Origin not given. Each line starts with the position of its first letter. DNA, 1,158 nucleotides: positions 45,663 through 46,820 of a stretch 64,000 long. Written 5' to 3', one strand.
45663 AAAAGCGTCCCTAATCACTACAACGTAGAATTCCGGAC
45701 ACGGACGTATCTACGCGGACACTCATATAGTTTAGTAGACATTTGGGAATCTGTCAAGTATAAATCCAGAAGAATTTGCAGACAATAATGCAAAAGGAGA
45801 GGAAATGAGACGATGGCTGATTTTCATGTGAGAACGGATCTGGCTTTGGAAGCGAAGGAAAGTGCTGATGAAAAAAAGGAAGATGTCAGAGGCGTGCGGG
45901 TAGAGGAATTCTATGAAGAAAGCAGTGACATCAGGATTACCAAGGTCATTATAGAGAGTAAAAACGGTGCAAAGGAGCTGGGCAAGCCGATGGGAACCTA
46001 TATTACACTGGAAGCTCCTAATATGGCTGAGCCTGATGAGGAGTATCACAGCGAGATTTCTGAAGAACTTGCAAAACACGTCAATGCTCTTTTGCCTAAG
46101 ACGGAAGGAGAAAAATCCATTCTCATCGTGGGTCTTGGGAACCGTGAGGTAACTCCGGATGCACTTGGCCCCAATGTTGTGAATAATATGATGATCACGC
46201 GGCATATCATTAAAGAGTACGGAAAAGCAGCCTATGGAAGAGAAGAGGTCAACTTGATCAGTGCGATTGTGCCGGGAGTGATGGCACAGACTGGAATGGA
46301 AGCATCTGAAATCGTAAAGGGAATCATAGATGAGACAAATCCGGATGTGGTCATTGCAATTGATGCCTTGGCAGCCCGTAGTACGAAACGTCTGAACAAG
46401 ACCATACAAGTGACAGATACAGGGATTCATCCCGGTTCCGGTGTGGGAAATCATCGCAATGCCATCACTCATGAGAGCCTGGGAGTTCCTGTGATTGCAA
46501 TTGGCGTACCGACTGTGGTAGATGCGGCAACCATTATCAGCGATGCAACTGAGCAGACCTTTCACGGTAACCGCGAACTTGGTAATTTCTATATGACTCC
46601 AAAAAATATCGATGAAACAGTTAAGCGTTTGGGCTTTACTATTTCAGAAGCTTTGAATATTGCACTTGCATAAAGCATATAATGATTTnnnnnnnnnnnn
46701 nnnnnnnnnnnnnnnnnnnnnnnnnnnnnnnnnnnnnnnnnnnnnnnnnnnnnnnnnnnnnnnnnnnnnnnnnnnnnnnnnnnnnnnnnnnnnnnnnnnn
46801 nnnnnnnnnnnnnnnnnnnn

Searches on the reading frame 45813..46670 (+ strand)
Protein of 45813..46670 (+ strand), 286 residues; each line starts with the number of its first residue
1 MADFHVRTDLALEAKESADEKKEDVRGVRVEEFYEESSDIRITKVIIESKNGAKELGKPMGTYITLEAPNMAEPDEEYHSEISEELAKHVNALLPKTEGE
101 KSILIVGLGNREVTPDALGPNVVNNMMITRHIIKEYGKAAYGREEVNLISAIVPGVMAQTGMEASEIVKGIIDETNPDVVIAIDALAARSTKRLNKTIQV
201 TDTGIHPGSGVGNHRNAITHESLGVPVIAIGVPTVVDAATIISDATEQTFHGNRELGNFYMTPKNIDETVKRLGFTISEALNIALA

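Call 48: search_protein_families(library=pfam, max_evalue=0.00001, proteins=[window:45813-46670:+])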
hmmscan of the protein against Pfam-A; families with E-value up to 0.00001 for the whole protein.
window:45813-46670:+ (286 aa): 2 families
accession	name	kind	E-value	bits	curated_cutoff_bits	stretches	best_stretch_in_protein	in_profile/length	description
PF03418.19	Peptidase_A25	-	4.3e-79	266.4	27.8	1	11-247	8-240/353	Germination protease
PF06866.16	DUF1256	-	3.6e-06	26.9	27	0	79-215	10-123/164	Protein of unknown function (DUF1256)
